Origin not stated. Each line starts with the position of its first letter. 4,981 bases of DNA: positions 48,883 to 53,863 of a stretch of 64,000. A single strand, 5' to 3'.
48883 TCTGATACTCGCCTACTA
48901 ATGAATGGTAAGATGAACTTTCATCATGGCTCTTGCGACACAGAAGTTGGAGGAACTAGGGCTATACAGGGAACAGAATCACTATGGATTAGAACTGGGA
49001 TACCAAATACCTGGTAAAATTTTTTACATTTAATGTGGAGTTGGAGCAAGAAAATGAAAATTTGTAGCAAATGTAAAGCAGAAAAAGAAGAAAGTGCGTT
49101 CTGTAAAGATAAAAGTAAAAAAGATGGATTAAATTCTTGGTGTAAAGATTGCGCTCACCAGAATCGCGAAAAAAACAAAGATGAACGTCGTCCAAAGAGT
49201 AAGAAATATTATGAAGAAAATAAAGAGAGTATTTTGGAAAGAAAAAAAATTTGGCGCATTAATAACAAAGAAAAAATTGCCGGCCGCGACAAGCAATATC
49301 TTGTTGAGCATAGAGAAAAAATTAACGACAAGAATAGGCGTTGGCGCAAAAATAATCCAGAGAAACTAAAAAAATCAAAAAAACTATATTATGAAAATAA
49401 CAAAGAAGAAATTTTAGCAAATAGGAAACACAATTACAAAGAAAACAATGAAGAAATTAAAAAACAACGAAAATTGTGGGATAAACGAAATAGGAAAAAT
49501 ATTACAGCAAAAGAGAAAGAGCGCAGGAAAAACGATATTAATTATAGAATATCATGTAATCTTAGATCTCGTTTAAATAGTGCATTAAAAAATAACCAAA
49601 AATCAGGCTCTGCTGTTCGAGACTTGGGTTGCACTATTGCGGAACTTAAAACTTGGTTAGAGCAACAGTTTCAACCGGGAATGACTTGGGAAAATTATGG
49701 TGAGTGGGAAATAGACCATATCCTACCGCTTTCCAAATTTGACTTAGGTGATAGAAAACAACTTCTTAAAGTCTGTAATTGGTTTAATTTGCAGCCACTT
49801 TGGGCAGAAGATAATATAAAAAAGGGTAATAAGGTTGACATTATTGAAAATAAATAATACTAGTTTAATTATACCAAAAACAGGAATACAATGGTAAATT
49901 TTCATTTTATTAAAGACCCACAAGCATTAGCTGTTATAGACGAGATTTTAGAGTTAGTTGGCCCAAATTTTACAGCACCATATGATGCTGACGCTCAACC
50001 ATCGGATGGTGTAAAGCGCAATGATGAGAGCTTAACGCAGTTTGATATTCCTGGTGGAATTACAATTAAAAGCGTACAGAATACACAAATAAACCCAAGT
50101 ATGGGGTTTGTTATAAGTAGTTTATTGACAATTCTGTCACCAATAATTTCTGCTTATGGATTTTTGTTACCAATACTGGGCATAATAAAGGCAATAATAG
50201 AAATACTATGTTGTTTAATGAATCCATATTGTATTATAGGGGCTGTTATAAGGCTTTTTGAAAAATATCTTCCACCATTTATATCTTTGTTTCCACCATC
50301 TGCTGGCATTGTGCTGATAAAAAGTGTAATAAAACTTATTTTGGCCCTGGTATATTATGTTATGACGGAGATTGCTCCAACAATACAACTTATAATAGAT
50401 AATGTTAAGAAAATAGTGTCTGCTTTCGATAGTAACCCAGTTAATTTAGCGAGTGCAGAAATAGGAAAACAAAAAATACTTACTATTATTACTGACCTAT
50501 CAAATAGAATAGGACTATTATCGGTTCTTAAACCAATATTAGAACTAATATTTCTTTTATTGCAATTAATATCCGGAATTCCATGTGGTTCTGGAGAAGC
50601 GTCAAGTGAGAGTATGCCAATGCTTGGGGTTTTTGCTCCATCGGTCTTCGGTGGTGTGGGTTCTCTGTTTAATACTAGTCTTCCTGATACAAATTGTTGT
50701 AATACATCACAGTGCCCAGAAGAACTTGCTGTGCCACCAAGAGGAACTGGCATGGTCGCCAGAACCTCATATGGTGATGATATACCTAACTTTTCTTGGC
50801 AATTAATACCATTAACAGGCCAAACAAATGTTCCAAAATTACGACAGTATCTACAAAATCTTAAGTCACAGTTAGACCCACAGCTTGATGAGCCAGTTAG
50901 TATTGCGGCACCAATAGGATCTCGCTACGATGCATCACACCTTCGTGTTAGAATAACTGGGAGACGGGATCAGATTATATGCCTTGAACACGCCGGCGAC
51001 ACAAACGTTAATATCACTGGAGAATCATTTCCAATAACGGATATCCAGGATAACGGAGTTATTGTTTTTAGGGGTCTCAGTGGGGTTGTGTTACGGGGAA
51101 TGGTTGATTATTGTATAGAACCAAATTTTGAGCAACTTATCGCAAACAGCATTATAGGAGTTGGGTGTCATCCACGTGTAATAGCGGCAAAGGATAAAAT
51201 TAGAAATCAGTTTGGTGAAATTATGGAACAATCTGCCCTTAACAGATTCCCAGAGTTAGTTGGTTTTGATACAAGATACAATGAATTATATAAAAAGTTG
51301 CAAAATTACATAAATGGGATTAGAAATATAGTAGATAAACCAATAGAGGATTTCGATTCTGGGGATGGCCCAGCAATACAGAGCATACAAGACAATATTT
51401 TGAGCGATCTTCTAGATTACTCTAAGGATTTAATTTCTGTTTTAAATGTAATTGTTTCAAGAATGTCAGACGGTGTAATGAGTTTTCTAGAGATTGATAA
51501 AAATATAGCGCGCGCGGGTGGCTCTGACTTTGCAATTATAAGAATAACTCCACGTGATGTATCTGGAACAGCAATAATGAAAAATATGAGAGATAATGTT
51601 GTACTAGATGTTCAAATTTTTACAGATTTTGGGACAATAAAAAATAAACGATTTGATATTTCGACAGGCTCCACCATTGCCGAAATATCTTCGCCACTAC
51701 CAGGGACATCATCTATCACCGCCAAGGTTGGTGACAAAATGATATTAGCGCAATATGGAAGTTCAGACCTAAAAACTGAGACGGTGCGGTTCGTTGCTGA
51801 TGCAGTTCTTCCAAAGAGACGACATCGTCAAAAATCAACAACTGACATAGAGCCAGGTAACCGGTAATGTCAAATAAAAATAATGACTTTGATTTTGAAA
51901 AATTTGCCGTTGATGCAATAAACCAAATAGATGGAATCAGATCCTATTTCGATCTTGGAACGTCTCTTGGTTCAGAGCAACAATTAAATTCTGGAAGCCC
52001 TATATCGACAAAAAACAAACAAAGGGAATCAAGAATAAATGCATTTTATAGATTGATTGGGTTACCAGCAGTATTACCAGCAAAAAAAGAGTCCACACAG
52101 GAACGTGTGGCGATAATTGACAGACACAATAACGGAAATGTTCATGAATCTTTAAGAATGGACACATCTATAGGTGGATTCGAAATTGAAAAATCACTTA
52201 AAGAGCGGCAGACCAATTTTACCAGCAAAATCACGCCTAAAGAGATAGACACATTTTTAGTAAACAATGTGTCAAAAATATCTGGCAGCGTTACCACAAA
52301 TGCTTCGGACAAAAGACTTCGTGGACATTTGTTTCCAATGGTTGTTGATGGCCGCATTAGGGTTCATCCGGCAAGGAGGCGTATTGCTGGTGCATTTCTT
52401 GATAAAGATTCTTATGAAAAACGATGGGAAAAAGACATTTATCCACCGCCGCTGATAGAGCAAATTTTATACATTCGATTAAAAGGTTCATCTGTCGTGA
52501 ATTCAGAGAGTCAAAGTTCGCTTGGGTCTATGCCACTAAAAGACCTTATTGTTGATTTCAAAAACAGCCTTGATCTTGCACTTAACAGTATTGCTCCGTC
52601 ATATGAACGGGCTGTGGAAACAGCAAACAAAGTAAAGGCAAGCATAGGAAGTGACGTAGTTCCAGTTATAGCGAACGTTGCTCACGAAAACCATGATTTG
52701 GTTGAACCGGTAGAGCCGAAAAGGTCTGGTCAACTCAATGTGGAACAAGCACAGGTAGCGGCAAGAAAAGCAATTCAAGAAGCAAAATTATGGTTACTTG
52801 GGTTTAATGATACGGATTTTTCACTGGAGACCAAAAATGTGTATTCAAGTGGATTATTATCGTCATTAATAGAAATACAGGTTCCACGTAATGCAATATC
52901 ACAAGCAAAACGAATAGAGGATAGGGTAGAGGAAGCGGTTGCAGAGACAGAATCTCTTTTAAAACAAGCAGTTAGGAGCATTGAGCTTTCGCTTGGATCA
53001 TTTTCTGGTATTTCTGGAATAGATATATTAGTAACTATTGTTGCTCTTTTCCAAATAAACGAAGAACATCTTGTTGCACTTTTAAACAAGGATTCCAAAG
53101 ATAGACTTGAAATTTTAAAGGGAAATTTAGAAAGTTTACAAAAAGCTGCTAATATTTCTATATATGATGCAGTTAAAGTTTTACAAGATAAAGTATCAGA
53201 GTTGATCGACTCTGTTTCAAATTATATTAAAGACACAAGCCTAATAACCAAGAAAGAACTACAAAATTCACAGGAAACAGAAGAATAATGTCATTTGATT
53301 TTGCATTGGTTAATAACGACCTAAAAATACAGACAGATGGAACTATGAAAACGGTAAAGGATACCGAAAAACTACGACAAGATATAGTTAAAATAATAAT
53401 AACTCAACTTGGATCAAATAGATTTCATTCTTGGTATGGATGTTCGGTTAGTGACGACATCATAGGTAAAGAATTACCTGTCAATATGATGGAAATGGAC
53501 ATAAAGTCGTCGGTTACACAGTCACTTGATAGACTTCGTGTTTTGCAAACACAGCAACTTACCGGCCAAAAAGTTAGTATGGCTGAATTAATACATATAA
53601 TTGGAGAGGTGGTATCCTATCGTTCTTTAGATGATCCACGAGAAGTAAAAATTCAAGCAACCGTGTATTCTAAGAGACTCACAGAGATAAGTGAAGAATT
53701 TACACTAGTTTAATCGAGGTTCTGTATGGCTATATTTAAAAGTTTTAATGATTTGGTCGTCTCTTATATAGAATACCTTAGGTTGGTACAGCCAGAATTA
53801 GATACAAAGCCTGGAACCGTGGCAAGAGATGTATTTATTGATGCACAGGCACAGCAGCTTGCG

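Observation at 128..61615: Proteome-wide DGY (Asp-Gly-Tyr) tag restricted to a subset of virion proteins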

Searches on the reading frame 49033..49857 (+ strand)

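Call 10: search_protein_families(library=phrogs, proteins=[window:49033-49857:+])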
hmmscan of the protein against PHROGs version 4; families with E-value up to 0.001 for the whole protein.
window:49033-49857:+ (274 aa): 5 families
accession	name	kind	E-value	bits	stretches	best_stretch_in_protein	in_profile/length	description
phrog_1035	-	DNA, RNA and nucleotide metabolism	1e-17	65.9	1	7-269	62-215/271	endonuclease VII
phrog_2340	-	DNA, RNA and nucleotide metabolism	1.1e-09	39.6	1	3-113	3-106/171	endonuclease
phrog_28061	-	unknown function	3.2e-08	35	1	217-267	6-56/62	-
phrog_2633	-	DNA, RNA and nucleotide metabolism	5.9e-05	24.3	1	5-61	10-68/142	endonuclease VII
phrog_6762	-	unknown function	0.00087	20.2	1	6-47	200-241/242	-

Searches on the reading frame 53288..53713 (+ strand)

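Call 11: search_protein_families(library=phrogs, proteins=[window:53288-53713:+])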
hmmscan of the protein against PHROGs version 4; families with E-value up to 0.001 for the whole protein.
window:53288-53713:+ (141 aa): 4 families
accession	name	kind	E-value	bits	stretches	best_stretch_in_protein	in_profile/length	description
phrog_2669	-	tail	7.6e-11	43.4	1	1-109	1-108/138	baseplate protein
phrog_120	-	tail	6.5e-08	33.7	1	1-73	55-131/303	baseplate wedge subunit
phrog_43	-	tail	2.8e-05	24.8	1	18-80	11-71/126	baseplate wedge subunit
phrog_975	-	tail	0.00042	20.5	1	13-77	119-185/238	baseplate protein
